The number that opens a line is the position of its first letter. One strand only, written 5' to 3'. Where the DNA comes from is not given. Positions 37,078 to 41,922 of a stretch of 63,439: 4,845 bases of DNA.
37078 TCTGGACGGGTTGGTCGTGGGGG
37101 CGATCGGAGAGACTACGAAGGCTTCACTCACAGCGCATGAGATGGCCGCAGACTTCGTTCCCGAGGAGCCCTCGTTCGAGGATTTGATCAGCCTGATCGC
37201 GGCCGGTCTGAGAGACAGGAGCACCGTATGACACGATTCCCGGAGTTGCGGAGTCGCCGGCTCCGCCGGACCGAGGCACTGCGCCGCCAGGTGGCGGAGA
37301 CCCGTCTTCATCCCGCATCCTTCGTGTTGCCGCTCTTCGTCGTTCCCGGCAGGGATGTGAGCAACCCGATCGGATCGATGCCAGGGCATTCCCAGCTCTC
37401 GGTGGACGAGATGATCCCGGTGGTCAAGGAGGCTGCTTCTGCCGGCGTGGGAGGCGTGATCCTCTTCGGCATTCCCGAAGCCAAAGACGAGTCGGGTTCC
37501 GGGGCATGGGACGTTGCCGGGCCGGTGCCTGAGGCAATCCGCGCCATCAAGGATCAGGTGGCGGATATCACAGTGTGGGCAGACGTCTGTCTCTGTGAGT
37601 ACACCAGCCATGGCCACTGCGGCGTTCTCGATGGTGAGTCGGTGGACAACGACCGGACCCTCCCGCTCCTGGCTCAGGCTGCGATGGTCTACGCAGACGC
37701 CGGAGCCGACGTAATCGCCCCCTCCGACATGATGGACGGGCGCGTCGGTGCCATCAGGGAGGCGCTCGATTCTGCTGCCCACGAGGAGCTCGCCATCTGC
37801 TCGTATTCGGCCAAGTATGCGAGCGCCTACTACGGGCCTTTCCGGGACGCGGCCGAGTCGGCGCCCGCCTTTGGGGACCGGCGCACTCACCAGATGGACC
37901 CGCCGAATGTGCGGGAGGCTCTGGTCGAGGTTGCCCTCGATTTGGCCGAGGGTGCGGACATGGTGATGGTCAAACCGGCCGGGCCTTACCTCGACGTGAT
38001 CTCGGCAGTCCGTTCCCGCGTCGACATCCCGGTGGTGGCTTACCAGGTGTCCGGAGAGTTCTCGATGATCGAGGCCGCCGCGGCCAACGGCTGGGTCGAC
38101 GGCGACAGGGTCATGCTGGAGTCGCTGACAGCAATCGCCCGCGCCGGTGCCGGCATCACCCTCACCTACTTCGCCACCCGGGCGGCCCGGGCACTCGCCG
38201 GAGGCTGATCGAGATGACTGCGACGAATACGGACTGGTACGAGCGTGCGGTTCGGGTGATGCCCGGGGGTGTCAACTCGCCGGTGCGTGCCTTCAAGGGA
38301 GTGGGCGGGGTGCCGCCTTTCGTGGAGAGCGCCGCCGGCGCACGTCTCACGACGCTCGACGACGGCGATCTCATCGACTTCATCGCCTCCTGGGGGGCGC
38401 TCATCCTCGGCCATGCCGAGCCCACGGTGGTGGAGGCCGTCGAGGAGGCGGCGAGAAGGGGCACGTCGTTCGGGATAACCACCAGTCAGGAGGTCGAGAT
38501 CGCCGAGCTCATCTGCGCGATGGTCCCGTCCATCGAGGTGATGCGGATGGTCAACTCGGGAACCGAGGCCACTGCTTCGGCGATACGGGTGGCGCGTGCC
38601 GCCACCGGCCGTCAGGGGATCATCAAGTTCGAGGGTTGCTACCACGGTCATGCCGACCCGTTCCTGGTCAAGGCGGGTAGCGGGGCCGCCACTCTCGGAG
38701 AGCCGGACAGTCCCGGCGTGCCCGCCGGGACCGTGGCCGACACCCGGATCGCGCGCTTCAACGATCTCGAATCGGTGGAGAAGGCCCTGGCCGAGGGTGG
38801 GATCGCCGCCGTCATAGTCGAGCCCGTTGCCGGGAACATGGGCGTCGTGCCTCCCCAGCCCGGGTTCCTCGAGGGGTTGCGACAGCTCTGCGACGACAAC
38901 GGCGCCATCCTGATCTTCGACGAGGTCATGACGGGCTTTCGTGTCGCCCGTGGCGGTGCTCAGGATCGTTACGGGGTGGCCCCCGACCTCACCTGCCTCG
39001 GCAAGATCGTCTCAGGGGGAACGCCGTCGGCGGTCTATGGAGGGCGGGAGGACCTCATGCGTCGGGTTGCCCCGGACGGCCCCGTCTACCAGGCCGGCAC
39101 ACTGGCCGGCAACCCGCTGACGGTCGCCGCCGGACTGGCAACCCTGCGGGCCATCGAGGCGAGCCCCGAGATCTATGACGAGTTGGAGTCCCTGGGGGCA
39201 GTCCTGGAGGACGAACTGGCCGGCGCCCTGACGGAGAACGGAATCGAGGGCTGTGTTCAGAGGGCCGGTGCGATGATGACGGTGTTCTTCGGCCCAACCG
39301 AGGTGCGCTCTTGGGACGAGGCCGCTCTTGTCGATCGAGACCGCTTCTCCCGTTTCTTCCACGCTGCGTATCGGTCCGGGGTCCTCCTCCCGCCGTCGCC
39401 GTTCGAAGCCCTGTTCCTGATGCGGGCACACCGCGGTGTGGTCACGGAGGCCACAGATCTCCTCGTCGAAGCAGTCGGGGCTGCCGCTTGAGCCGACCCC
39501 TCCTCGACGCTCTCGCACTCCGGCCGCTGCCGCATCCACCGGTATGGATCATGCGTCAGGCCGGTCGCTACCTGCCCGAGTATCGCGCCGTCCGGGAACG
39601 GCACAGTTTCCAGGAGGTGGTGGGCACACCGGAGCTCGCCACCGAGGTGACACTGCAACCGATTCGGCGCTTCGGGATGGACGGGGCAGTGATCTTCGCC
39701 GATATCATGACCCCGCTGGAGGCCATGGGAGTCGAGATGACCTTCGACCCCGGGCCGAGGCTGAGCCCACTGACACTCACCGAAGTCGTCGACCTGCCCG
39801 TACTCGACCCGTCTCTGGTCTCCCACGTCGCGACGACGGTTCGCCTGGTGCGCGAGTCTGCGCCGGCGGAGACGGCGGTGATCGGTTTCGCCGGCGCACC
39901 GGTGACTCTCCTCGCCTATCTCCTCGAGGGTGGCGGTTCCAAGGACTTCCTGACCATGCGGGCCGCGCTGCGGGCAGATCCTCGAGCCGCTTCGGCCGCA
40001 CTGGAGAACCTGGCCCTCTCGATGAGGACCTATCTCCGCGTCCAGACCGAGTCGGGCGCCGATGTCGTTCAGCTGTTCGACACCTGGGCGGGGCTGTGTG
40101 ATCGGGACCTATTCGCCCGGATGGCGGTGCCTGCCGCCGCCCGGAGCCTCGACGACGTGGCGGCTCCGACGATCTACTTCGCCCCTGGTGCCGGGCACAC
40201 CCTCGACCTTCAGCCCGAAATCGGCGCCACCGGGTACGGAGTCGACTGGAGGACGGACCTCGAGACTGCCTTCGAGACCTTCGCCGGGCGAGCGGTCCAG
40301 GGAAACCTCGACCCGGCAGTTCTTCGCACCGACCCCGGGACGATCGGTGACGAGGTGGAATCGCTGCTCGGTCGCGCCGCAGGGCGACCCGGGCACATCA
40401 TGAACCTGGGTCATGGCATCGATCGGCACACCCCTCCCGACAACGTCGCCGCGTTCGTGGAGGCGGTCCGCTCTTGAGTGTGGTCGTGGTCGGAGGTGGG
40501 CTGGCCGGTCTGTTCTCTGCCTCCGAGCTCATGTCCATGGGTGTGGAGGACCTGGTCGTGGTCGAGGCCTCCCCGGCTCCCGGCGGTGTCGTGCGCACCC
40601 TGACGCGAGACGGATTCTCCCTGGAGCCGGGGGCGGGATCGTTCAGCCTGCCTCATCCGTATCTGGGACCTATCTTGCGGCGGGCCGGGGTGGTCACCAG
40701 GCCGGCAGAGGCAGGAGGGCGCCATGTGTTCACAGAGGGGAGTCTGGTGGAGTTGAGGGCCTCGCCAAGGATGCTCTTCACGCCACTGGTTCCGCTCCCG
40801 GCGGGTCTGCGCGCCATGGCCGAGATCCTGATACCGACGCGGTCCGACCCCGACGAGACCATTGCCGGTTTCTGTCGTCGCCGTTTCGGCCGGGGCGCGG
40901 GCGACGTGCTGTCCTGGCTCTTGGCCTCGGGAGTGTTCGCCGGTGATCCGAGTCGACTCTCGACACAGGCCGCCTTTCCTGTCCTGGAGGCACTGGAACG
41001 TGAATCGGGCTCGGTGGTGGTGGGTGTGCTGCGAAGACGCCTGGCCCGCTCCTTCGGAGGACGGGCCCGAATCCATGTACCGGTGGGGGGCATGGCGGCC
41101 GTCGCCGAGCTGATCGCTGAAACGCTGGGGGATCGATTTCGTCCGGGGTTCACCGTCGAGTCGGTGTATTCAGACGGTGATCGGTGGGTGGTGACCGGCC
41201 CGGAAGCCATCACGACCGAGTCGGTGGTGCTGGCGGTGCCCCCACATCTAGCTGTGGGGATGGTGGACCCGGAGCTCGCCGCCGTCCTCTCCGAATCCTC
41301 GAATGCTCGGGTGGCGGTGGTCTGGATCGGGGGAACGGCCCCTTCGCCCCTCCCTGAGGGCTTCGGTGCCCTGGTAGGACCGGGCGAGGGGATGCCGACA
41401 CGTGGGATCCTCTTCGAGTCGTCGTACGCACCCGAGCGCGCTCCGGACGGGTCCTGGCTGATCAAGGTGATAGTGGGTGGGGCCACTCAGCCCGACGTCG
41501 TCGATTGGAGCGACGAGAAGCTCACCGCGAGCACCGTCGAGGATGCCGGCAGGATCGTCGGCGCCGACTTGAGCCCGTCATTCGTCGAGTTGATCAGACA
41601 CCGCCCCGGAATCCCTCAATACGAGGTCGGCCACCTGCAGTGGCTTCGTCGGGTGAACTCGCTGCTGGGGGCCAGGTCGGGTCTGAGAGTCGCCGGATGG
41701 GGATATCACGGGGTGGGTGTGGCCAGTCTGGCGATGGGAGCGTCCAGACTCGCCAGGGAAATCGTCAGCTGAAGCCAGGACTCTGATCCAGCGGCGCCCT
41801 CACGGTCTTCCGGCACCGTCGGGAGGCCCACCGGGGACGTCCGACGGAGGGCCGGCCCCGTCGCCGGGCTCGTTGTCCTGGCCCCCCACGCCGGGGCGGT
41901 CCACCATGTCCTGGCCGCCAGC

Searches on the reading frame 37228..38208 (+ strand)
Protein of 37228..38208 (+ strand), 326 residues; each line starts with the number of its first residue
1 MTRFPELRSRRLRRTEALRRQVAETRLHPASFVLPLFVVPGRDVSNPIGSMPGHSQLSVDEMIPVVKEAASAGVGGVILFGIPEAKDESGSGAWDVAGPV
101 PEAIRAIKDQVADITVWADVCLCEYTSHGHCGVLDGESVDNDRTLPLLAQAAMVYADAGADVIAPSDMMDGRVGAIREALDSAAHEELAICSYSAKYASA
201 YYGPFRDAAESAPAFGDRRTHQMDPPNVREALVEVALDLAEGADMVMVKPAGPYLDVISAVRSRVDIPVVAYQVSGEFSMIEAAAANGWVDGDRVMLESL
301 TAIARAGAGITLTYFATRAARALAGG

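Call 17: search_protein_families(library=ncbifam, proteins=[window:37228-38208:+], max_evalue=0.00001)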
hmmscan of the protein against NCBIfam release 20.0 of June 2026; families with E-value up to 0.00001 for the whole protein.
window:37228-38208:+ (326 aa): 2 families
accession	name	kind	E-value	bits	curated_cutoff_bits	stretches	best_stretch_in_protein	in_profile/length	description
NF006762.1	PRK09283.1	equivalog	3.8e-142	473.4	297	1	4-324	3-325/327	porphobilinogen synthase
NF009923.0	PRK13384.1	equivalog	1.6e-109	366.4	507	1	3-323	5-324/327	porphobilinogen synthase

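Call 63: find_homologous_proteins(query=window:37228-38208:+, max_evalue=1e-30)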
Query window:37228-38208:+ (326 aa): 8000 proteins with E <= 1e-30 among 8000 candidates; the best 120 are listed.
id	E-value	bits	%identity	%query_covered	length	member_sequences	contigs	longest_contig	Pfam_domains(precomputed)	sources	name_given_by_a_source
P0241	6.6e-209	711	100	100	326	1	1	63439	PF00490.28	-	-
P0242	2.1e-208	709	100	100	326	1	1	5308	PF00490.28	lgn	-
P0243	1.4e-203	693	97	100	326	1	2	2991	PF00490.28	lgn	-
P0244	4.6e-203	692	98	100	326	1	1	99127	PF00490.28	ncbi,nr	ncbi:MAG TPA: porphobilinogen synthase [Acidimicrobiia bacterium]|nr:porphobilinogen synthase [Acidi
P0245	4.3e-190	649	91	100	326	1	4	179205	PF00490.28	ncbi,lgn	-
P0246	1.5e-188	644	90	100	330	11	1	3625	PF00490.28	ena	-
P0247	4.0e-187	639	88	100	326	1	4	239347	PF00490.28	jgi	jgi:porphobilinogen synthase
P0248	4.1e-187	639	90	96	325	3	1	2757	PF00490.28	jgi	-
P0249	1.2e-186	638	89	99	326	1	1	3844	PF00490.28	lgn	-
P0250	1.4e-186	638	89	99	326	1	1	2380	PF00490.28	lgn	-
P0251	1.3e-185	634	89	99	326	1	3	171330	PF00490.28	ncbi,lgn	ncbi:MAG: porphobilinogen synthase [Actinomycetota bacterium]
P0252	1.3e-185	634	88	99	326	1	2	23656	PF00490.28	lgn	-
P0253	2.1e-185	634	87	100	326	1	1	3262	PF00490.28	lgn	-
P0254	4.5e-185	633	89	99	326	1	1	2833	PF00490.28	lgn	-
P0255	6.3e-185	632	88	99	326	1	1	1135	PF00490.28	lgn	-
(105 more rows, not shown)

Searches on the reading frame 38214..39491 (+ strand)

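Call 17: search_protein_families(library=ncbifam, proteins=[window:38214-39491:+], max_evalue=0.00001)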
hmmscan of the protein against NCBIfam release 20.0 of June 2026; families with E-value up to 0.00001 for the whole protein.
window:38214-39491:+ (425 aa): 68 families (the best 25 are shown)
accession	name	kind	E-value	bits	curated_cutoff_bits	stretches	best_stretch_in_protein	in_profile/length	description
NF000818.0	PRK00062.1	subfamily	4.6e-174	579.1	398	1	3-414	4-416/429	glutamate-1-semialdehyde 2,1-aminomutase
TIGR00713.1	hemL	equivalog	1.9e-165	550.6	527.3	1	6-412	3-410/423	glutamate-1-semialdehyde 2,1-aminomutase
NF009055.0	PRK12389.1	equivalog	7.6e-135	449.8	637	1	6-412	7-415/431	glutamate-1-semialdehyde 2,1-aminomutase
NF001864.0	PRK00615.1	equivalog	9.7e-102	340.7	706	1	5-407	7-411/433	glutamate-1-semialdehyde aminotransferase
NF041362.1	GntE_guanitoxin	equivalog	1.5e-90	303.8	525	1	7-407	10-418/426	guanitoxin biosynthesis PLP-dependent transaminase GntE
NF005453.0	PRK07046.1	subfamily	3.1e-67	227.1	425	1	33-404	57-429/453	transaminase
NF004856.0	PRK06209.1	equivalog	1.7e-55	188.3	486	1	8-363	14-364/450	glutamate-1-semialdehyde 2,1-aminomutase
TIGR00700.1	GABAtrnsam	equivalog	1.4e-48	165.6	506.65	2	176-369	179-367/420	4-aminobutyrate--2-oxoglutarate transaminase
NF005993.0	PRK08117.1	subfamily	1.9e-48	165.1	574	2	180-360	190-368/433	aspartate aminotransferase family protein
TIGR00707.1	argD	subfamily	9.1e-46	156.4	410.05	1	38-355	14-325/381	acetylornithine/succinylornithine family transaminase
NF053554.1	prodigi_MAP_PigE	equivalog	1.7e-44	152.4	850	1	19-359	386-727/837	prodigiosin MAP biosynthesis aminotransferase PigE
NF004714.0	PRK06058.1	subfamily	2e-44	152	639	2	183-359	210-383/447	4-aminobutyrate--2-oxoglutarate transaminase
NF005376.0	PRK06918.1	equivalog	3.6e-43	147.6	676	2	178-357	203-377/451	4-aminobutyrate--2-oxoglutarate transaminase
NF004426.0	PRK05769.1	equivalog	1.7e-42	145.7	552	1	36-362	39-382/441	acetyl ornithine aminotransferase family protein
NF049976.1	AmadipTransam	equivalog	3.8e-42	144.7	650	1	41-331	22-322/416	2-aminoadipate transaminase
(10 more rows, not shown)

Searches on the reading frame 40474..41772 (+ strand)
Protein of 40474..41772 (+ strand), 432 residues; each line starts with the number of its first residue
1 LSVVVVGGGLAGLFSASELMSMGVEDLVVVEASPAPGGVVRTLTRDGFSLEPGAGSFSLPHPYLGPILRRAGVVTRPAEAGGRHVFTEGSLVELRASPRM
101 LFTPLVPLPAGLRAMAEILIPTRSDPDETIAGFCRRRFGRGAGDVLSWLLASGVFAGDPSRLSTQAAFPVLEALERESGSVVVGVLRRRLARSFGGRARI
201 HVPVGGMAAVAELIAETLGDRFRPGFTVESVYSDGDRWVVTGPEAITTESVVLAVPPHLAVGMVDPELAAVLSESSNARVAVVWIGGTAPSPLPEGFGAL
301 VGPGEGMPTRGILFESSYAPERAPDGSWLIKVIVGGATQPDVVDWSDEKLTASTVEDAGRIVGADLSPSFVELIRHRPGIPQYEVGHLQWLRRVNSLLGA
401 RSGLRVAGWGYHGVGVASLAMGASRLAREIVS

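Call 17: search_protein_families(library=ncbifam, proteins=[window:40474-41772:+], max_evalue=0.00001)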
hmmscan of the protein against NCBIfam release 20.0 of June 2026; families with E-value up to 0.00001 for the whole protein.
window:40474-41772:+ (432 aa): 10 families
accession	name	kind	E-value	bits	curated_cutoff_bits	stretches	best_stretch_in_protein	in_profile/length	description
TIGR00562.1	proto_IX_ox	equivalog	3.2e-47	161.2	97.85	1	2-430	4-464/470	protoporphyrinogen oxidase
NF008845.0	PRK11883.1-5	equivalog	2.3e-38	131.7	560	2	100-418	120-449/468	protoporphyrinogen oxidase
NF008841.0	PRK11883.1-1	equivalog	1.1e-31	110.3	517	1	1-431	4-448/453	protoporphyrinogen oxidase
NF008843.0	PRK11883.1-3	equivalog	2.4e-15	56.5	406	1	150-416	151-408/424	protoporphyrinogen oxidase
NF009081.0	PRK12416.1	equivalog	7.1e-13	48.3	702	1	151-431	169-458/466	protoporphyrinogen oxidase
TIGR03467.1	HpnE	equivalog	8.8e-12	45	283.05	1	3-47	1-44/430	hydroxysqualene dehydroxylase HpnE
NF005560.0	PRK07233.1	equivalog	7.4e-08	31.6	252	1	1-51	1-50/435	hypothetical protein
NF045637.1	carotdesatCrtDProt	equivalog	2.9e-07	29.4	580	1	3-59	1-56/485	1-hydroxycarotenoid 3,4-desaturase CrtD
TIGR02734.1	crtI_fam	subfamily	4.1e-06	25.7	238.1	1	3-60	1-57/504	phytoene desaturase family protein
NF005548.0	PRK07208.1-4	equivalog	8.7e-06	24.6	389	0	2-55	5-57/488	hypothetical protein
